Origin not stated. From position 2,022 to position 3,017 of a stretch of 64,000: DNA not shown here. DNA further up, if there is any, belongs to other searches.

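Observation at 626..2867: Divergent Elp3 / Trm9-like methyltransferase pair: a eukaryote/archaea-style (m)cm5U34 wobble-modification module in a bacterium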

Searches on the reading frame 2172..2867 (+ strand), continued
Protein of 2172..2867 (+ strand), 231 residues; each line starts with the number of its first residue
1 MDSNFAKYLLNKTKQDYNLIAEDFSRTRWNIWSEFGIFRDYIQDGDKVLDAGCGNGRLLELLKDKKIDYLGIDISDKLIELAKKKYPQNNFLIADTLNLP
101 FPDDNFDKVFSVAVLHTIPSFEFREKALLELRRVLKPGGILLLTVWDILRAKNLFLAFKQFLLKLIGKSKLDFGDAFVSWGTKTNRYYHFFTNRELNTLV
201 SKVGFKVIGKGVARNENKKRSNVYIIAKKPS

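Call 21: search_solved_structures(query=A2, max_evalue=0.00001, show_alignments=3)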
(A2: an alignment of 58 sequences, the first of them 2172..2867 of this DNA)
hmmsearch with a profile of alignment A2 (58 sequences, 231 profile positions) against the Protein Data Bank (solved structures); distinct sequences matched with E-value up to 0.00001: 72 (the best 60 are shown).
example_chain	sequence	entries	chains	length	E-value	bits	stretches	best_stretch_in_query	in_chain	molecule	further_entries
5cm2_Z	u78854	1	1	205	2.3e-24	89.2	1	25-215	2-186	TRNA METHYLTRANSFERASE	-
1ve3_A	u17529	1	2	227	3.5e-21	78.8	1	33-166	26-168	hypothetical protein PH0226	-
3sm3_A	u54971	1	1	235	1.1e-19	73.9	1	37-229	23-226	SAM-dependent methyltransferases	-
6uak_A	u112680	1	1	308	3.8e-18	68.8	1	26-141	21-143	SAM dependent methyltransferase LahSB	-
3l8d_A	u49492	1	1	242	4.7e-17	65.3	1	15-145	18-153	Methyltransferase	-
3bus_A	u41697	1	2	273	1.1e-16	64.1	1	33-143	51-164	Methyltransferase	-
2avn_A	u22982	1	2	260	1.1e-16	64.1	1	17-149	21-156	ubiquinone/menaquinone biosynthesis methyltransferase-related protein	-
6uv6_A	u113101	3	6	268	3.3e-16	62.5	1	43-143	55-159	D-glucose O-methyltransferase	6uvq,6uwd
5wp5_A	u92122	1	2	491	9.5e-16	61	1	42-144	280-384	Phosphomethylethanolamine N-methyltransferase 2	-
5wp4_A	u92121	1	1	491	1.4e-15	60.4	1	41-142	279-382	Phosphoethanolamine N-methyltransferase 1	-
3mgg_A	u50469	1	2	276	6e-14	55.1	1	43-142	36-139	Methyltransferase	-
4iv8_A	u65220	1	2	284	8.2e-14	54.7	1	33-164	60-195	Phosphoethanolamine N-methyltransferase,putative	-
9rfr_A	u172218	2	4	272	8.8e-14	54.6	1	14-150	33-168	Ubiquinone biosynthesis O-methyltransferase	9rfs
3ccf_A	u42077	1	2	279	2.9e-13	52.9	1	43-141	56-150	Cyclopropane-fatty-acyl-phospholipid synthase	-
5gm1_A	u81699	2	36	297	5.4e-13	52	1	43-143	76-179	O-methylransferase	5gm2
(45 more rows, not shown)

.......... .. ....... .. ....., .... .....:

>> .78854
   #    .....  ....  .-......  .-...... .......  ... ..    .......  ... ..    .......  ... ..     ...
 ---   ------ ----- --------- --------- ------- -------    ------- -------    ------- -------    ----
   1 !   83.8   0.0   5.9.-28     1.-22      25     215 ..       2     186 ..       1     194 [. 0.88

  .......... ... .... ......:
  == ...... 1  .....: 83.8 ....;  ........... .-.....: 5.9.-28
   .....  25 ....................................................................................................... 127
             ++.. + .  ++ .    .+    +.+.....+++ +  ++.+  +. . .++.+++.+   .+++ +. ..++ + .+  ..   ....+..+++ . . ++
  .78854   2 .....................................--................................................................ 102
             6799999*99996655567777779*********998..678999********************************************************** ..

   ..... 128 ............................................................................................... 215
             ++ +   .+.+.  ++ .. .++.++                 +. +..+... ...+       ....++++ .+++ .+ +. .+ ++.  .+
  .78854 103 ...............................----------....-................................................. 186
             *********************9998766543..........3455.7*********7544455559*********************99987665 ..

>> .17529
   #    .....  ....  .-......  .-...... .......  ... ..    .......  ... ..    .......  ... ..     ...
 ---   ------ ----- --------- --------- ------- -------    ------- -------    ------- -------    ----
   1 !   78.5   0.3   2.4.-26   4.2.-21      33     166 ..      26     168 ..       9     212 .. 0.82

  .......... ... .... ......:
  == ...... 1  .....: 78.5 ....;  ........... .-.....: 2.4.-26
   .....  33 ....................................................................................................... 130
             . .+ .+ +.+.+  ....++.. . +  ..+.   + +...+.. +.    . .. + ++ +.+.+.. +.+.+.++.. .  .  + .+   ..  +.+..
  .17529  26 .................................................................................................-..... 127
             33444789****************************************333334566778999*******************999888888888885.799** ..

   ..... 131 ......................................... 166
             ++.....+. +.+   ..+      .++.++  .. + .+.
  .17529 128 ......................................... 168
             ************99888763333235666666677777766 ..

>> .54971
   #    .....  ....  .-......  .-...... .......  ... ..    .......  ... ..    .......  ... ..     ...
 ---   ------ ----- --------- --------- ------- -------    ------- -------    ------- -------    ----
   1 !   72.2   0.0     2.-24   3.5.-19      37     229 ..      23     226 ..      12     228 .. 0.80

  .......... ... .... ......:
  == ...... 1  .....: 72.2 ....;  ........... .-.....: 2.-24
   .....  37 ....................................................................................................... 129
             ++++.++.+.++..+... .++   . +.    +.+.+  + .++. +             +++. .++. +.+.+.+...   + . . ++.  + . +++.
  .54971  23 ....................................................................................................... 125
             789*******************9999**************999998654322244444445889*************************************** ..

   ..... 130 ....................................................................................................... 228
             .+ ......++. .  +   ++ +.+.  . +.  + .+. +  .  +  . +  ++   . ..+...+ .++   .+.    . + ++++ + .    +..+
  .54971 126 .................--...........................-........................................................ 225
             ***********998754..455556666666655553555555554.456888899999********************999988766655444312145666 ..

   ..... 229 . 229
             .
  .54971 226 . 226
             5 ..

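Call 27: predict_structure(alignment_id=A2)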
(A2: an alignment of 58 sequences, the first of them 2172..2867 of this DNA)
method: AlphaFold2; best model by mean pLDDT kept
length: 231 residues; sequences in the alignment: 58
mean_pLDDT: 92.7   pTM: 0.89
mean pLDDT of the five models: 92.7, 91.6, 91.0, 90.6, 90.3
residues with pLDDT >= 90: 173; 70-90: 56; 50-70: 2; < 50: 0
segments of 3 or more residues with pLDDT < 50: none
pLDDT, mean of each block of 10 residues (from residue 1): 96 97 84 83 97 90 94 97 96 97 98 95 98 98 90 80 88 91 94 95 97 82 94 89
secondary structure, 60 per line:
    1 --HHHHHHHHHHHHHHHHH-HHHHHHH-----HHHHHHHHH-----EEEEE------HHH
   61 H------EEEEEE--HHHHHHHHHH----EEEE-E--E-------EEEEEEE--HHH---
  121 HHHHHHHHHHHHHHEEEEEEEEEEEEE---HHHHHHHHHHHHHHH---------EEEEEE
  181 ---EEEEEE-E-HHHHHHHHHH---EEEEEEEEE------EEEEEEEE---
elements in order: H3-19 H21-27 H33-41 E47-51 H58-61 E68-73 H76-85 E90-93 E106-112 H121-134 E135-147 H151-165 E175-180 E184-189 H193-202 E206-214 E221-228

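Call 31: fold_search(model_id=the predicted structure, library=pdb)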
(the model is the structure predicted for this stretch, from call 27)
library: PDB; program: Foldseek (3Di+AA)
matches with E <= 10: 1987; with E <= 0.001: 1474
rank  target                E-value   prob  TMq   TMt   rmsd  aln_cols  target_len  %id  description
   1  3sm3                  8.5e-18  1.00  0.75  0.81   2.8       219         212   25  Crystal Structure of SAM-dependent methyltransferases Q8PUK2_METMA from Methanosarcina mazei. Northeast Structural Genom (released 2011-07-20)
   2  5cm2_Z                7.9e-17  1.00  0.67  0.84   3.8       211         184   26  Structure of Y. lipolytica Trm9-Trm112 complex, a methyltransferase modifying U34 in the anticodon loop of some tRNAs (released 2015-10-21)
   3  7f1e_A                1.2e-15  1.00  0.72  0.69   4.9       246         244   20  Structure of METTL6 bound with SAM (released 2022-01-12)
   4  8p7b_A                1.3e-15  1.00  0.72  0.70   5.3       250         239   18  CryoEM structure of METTL6 tRNA SerRS complex in a 1:2:2 stoichiometry (released 2024-06-12)
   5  6uv6_A                2.4e-15  1.00  0.67  0.59   6.2       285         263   18  AtmM with bound rebeccamycin analogue (released 2020-11-25)
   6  3l8d                  3.0e-15  1.00  0.63  0.72   4.0       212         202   21  Crystal structure of methyltransferase from Bacillus Thuringiensis (released 2010-01-12)
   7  6uv6_C                4.4e-15  1.00  0.67  0.59   5.8       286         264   19  AtmM with bound rebeccamycin analogue (released 2020-11-25)
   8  7ezg                  5.9e-15  1.00  0.76  0.65   3.9       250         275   21  The structure of the human METTL6 enzyme in complex with SAH (released 2022-01-12)
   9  8owx_B                6.7e-15  1.00  0.72  0.69   4.5       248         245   19  Crystal Structure of METTL6 bound to SAH (released 2024-05-08)
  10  7f1e_B                8.1e-15  1.00  0.74  0.75   4.5       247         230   20  Structure of METTL6 bound with SAM (released 2022-01-12)
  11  4pne_A                9.2e-15  1.00  0.67  0.58   5.8       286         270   17  Crystal Structure of the [4+2]-Cyclase SpnF (released 2015-02-18)
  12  4pne_B                9.2e-15  1.00  0.68  0.58   4.3       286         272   17  Crystal Structure of the [4+2]-Cyclase SpnF (released 2015-02-18)
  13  3ccf_A                1.6e-14  1.00  0.62  0.60   7.6       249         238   20  Crystal structure of putative methyltransferase (YP_321342.1) from Anabaena variabilis ATCC 29413 at 1.90 A resolution (released 2008-03-11)
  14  6f5z_A                2.2e-14  1.00  0.66  0.67   5.1       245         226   18  Complex between the Haloferax volcanii Trm112 methyltransferase activator and the Hvo_0019 putative methyltransferase (released 2018-07-11)
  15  3bus_B                2.5e-14  1.00  0.60  0.57   6.3       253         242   21  Crystal Structure of RebM (released 2008-03-25)
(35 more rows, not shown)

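Call 65: search_protein_representatives(alignment_id=A2)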
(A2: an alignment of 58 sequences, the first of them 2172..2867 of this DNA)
Query: 58 sequences, 231 profile positions. Proteins with E-value up to 0.001 (for the whole library): 216746; up to 1e-10: 29745; up to 1e-30: 1011. The best 150 are listed.
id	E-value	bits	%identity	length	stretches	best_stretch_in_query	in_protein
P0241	1.7e-96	338.3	-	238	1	1-229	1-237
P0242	1.4e-94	332.1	-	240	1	1-229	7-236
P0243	1.8e-93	328.4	-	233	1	1-229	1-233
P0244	3.7e-90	317.6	-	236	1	1-229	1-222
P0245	1.3e-89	315.8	-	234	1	1-229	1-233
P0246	2.9e-88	311.4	-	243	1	1-229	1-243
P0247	2.9e-85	301.6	-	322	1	1-229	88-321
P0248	8.3e-85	300.1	-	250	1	1-229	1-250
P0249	2.5e-82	292.0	-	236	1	1-229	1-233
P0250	3.6e-80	285.0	-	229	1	1-229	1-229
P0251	2.9e-79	282.0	-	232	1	1-229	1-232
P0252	3.9e-79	281.6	-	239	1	1-229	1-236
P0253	8.4e-79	280.5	-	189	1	39-229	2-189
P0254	1.9e-77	276.0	-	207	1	1-181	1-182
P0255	2.1e-77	275.9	-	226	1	9-229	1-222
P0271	1.0e-73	263.8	-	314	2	1-168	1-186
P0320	1.7e-66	240.2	-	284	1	1-155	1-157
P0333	1.7e-64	233.6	-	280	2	1-182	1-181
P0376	1.3e-60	221.0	-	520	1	1-211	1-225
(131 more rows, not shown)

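Call 66: search_protein_families(library=pfam, proteins=[P0376, P0247, P0271, P0320, P0333], max_evalue=0.001)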
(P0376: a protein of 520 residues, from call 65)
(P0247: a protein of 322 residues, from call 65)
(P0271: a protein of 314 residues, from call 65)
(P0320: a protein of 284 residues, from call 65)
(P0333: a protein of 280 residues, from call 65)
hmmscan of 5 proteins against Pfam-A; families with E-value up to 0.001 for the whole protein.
P0376 (520 aa): 13 families
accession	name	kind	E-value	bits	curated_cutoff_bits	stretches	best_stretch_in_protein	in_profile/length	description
PF03808.19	Glyco_tran_WecG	-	2.3e-49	167.9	27.4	1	349-503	13-166/168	Glycosyl transferase WecG/TagA/CpsF family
PF08241.18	Methyltransf_11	-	5.7e-26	91.4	21.2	1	54-157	1-95/95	Methyltransferase domain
PF13649.12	Methyltransf_25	-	9.7e-26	90.7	27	1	53-153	1-97/97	Methyltransferase domain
PF13847.12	Methyltransf_31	-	9.1e-23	81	27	1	52-157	6-109/145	Methyltransferase domain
PF08242.18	Methyltransf_12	-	2.4e-19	70.3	30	1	54-155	1-98/98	Methyltransferase domain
PF13489.12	Methyltransf_23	-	5.4e-16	59.2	27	1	37-222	12-162/164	Methyltransferase domain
PF01209.24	Ubie_methyltran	-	5.3e-14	52.6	20.1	1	4-158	7-152/233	ubiE/COQ5 methyltransferase family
PF05175.20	MTS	-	9.9e-10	38.7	23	1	49-183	31-161/170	Methyltransferase small domain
PF13679.12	Methyltransf_32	-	2.7e-05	24.6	27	1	46-130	22-109/143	Methyltransferase domain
PF08003.17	Methyltransf_9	-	8.8e-05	22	23.8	1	30-157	96-217/315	Protein of unknown function (DUF1698)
PF02390.23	Methyltransf_4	-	0.00015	21.7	24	0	53-157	5-115/173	Putative methyltransferase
PF02353.26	CMAS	-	0.00041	20.2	27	1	52-158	65-165/273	Mycolic acid cyclopropane synthetase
PF12692.13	Methyltransf_17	-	0.00042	20.8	27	0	40-79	19-58/160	S-adenosyl-L-methionine methyltransferase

P0247 (322 aa): 9 families
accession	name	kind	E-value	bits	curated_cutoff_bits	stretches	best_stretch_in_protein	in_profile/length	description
PF08241.18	Methyltransf_11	-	1.3e-25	90.3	21.2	1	137-229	1-95/95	Methyltransferase domain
PF13649.12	Methyltransf_25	-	1e-23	84.2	27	1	136-225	1-97/97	Methyltransferase domain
PF13847.12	Methyltransf_31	-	2e-21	76.7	27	1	132-236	3-123/145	Methyltransferase domain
PF13489.12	Methyltransf_23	-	5.3e-18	65.7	27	1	115-295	6-162/164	Methyltransferase domain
PF08242.18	Methyltransf_12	-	2e-14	54.5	30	1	137-226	1-97/98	Methyltransferase domain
PF01209.24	Ubie_methyltran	-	1.2e-12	48.2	20.1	1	89-230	5-152/233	ubiE/COQ5 methyltransferase family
PF02353.26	CMAS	-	1.5e-07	31.5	27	1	130-241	60-176/273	Mycolic acid cyclopropane synthetase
PF03141.22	Methyltransf_29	-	1.4e-06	27.6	23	1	134-241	119-229/506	Putative S-adenosyl-L-methionine-dependent methyltransferase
PF07021.18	MetW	-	1.4e-05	25.3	21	1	129-196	10-80/193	Methionine biosynthesis protein MetW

P0271 (314 aa): 8 families
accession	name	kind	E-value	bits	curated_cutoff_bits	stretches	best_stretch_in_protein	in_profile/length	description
PF08241.18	Methyltransf_11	-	3.2e-21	76.2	21.2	1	49-161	1-95/95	Methyltransferase domain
PF13489.12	Methyltransf_23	-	1.8e-19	70.5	27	1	32-294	10-163/164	Methyltransferase domain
PF13649.12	Methyltransf_25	-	9.8e-19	68.3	27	1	48-157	1-97/97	Methyltransferase domain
PF13847.12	Methyltransf_31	-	1.9e-14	54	27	1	43-162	2-110/145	Methyltransferase domain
PF08242.18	Methyltransf_12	-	6.7e-14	52.8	30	1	49-159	1-98/98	Methyltransferase domain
PF07021.18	MetW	-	9.1e-07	29.1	21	1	33-80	2-50/193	Methionine biosynthesis protein MetW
PF02353.26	CMAS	-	8.6e-05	22.4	27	1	42-161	60-164/273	Mycolic acid cyclopropane synthetase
PF01209.24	Ubie_methyltran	-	0.00013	21.8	20.1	1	14-160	17-150/233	ubiE/COQ5 methyltransferase family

P0320 (284 aa): 15 families
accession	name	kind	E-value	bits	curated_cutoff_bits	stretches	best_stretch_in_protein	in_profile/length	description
PF08241.18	Methyltransf_11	-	1.5e-23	83.7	21.2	1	49-145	1-95/95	Methyltransferase domain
PF13649.12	Methyltransf_25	-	5.1e-22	78.8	27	1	48-141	1-97/97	Methyltransferase domain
PF13847.12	Methyltransf_31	-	1.5e-19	70.5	27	1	44-149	3-113/145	Methyltransferase domain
PF02826.25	2-Hacid_dh_C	-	6.3e-19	68.5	25.1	1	152-252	76-177/178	D-isomer specific 2-hydroxyacid dehydrogenase, NAD binding domain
PF13489.12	Methyltransf_23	-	1.4e-15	57.9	27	1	33-161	11-132/164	Methyltransferase domain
PF08242.18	Methyltransf_12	-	1.5e-14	54.9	30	1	49-142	1-97/98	Methyltransferase domain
PF01209.24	Ubie_methyltran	-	2.6e-10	40.5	20.1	1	6-144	9-150/233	ubiE/COQ5 methyltransferase family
PF07021.18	MetW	-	1.6e-08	34.9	21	1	35-152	4-116/193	Methionine biosynthesis protein MetW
PF02353.26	CMAS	-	7.6e-08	32.4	27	1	39-157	57-176/273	Mycolic acid cyclopropane synthetase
PF05175.20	MTS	-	2.6e-07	30.9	23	1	44-149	31-141/170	Methyltransferase small domain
PF01555.25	N6_N4_Mtase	-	2.6e-05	24.7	26.7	0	38-83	175-220/221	DNA methylase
PF01135.25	PCMT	-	4.3e-05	23.8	20.3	1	37-122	68-157/210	Protein-L-isoaspartate(D-aspartate) O-methyltransferase (PCMT)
PF03291.22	mRNA_G-N7_MeTrfase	-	0.00022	20.9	26.6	1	32-92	43-110/315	mRNA (guanine-N(7))-methyltransferase domain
PF06080.18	DUF938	-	0.00054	20.2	27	0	27-144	7-136/202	Protein of unknown function (DUF938)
PF00398.26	RrnaAD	-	0.00098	18.7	24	0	41-122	27-109/263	Ribosomal RNA adenine dimethylase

P0333 (280 aa): 10 families
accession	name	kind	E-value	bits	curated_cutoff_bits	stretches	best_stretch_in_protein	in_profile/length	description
PF08241.18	Methyltransf_11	-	3.1e-21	76.2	21.2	1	49-143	1-95/95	Methyltransferase domain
PF13649.12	Methyltransf_25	-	9.1e-20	71.6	27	1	49-139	2-97/97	Methyltransferase domain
PF13489.12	Methyltransf_23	-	1.7e-16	60.8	27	1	38-148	16-121/164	Methyltransferase domain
PF13847.12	Methyltransf_31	-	4.4e-16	59.3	27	1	43-147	2-113/145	Methyltransferase domain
PF08242.18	Methyltransf_12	-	6.5e-14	52.9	30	1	49-141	1-98/98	Methyltransferase domain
PF07021.18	MetW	-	7.1e-10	39.3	21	1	34-137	3-104/193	Methionine biosynthesis protein MetW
PF01209.24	Ubie_methyltran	-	1.1e-06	28.6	20.1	1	3-142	6-150/233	ubiE/COQ5 methyltransferase family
PF05175.20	MTS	-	1.3e-06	28.6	23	1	43-147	28-141/170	Methyltransferase small domain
PF03141.22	Methyltransf_29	-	2.3e-06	26.9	23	1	45-185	118-264/506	Putative S-adenosyl-L-methionine-dependent methyltransferase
PF02353.26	CMAS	-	2.9e-06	27.3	27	1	42-152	60-173/273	Mycolic acid cyclopropane synthetase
